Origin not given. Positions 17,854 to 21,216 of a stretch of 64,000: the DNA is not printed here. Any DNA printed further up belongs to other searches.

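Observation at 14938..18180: Triplicated 1.1-kb cassette: orphan C-terminal gene fragment, polytopic membrane protein and 50-aa microprotein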

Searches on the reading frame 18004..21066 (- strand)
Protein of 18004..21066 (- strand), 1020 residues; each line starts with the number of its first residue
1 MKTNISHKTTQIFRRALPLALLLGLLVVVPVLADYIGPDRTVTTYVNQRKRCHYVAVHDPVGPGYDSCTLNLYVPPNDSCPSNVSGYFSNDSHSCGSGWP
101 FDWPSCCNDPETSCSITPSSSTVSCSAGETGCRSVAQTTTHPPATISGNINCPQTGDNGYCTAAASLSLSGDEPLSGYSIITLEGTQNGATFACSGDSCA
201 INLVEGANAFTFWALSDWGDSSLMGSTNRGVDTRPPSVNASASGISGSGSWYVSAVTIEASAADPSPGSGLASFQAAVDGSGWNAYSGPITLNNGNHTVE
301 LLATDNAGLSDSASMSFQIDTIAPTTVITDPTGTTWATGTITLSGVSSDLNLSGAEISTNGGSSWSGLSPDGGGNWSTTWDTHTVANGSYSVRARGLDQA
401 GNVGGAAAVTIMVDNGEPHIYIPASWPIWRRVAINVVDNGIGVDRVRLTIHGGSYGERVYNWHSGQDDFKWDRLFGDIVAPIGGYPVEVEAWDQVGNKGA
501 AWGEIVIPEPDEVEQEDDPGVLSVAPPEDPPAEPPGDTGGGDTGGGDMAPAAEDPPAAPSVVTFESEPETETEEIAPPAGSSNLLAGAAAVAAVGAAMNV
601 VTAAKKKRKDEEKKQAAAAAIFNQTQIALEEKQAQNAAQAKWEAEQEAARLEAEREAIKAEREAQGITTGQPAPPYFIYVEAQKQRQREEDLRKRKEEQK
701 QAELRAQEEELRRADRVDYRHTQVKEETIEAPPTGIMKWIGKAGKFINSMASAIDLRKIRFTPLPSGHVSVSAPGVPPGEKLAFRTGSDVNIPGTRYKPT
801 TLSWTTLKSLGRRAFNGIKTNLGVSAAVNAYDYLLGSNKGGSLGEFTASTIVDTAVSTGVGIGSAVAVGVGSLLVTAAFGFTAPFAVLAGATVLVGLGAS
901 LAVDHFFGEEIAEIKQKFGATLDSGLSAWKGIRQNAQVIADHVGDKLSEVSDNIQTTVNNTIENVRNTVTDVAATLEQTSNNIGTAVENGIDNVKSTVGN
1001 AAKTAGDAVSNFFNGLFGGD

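Call 4: search_protein_families(library=pfam, proteins=[window:18004-21066:-], max_evalue=1)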
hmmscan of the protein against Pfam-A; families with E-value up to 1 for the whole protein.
window:18004-21066:- (1020 aa): 8 families
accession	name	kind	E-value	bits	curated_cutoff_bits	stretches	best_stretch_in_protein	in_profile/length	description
PF19077.6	Big_13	-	8.4e-09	36.3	27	2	342-415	32-102/102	Bacterial Ig-like domain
PF17957.7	Big_7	-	4.3e-07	30.9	24.1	1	324-394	1-70/70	Bacterial Ig domain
PF13750.12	Big_3_3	-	0.00022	21.4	27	1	374-498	1-137/157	Bacterial Ig-like domain (group 3)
PF11098.13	Chlorosome_CsmC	-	0.055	13.9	26.3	0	947-1010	54-119/139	Chlorosome envelope protein C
PF05478.16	Prominin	-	0.056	12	34.3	1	930-1005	329-405/799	Prominin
PF08965.17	Aca2_YdiL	-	0.075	13.6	23.8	1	902-971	8-75/118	Aca2/YdiL-like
PF04513.17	Baculo_PEP_C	-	0.28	11.7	38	1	934-1000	28-96/140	Baculovirus polyhedron envelope protein, PEP, C terminus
PF07889.17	DUF1664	-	0.34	11.4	34.6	1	934-1001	37-106/124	Protein of unknown function (DUF1664)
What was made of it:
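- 18004..21066 (-): Large surface/membrane protein gene (1020 aa). It has a signal/N-terminal TM, Ig-like domains, a stop-transfer TM, a charged coiled coil, a conserved mid domain, a Gly-rich TM hairpin and a hendecad tail. Big_13/Big_7 in call 4.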

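Call 39: search_solved_structures(query=window:18004-21066:-, max_evalue=1)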
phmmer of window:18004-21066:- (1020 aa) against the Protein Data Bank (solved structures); distinct sequences matched with E-value up to 1: 1.
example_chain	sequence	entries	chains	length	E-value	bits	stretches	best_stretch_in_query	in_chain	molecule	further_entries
4yxx_A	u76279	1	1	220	0.85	10.6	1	805-983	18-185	dTor_6x35L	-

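Call 43: search_protein_families(library=padloc, proteins=[window:18004-21066:-], max_evalue=1)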
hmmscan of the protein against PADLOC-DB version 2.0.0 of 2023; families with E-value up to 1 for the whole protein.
window:18004-21066:- (1020 aa): 5 families
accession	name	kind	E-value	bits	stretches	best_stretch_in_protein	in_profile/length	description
PDLC00604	ZorA1|ZorA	-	2.9e-05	20.7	1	910-1005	339-434/639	MotA/ExbB/TolQ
PDLC00637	ZorA2|ZorA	-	0.0045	13.8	1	909-1010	255-355/420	MotA/ExbB/TolQ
PDLC00638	ZorA2|ZorA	-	0.0076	13.1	1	909-1000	402-490/545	MotA/ExbB/TolQ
PDLC00640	ZorA2|ZorA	-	0.033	10.9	1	916-1000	366-447/590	MotA/ExbB/TolQ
PDLC04092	SIR2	-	0.036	11.4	1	889-996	26-135/318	-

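Call 44: search_protein_families(library=ncbifam, proteins=[window:18004-21066:-], max_evalue=1)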
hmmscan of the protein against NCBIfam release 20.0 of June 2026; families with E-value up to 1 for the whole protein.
window:18004-21066:- (1020 aa): 2 families
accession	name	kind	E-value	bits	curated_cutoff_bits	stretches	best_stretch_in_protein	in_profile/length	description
NF047446.1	barrel_OmpL47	domain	3.9e-14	52.9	40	2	252-317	1-66/68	OmpL47-type beta-barrel domain-containing protein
NF047441.1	Lepto_OmpL47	equivalog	1.4e-09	38.1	250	2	201-329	199-332/336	multi-beta-barrel domain surface protein OmpL47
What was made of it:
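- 18004..21066 (-): OmpL47-type barrel domain at residues 252–317 (E 3.9e-14) in call 44.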

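Call 87: search_protein_families(library=phrogs, proteins=[window:18004-21066:-], max_evalue=0.01)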
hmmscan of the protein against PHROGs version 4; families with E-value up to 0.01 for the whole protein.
window:18004-21066:- (1020 aa): 5 families
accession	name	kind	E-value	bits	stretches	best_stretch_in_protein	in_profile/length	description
phrog_1272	-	tail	0.00021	20.1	1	804-1002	842-1012/1606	tail length tape measure protein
phrog_1535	-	tail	0.00046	19.4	1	888-1017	890-1010/1152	tail length tape measure protein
phrog_17020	-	unknown function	0.00082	19.7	1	927-1014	136-216/353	-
phrog_167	-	tail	0.0025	16.5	1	590-1019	702-1002/1555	tail length tape measure protein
phrog_7334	-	unknown function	0.003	16.7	1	902-1015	9-122/1078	-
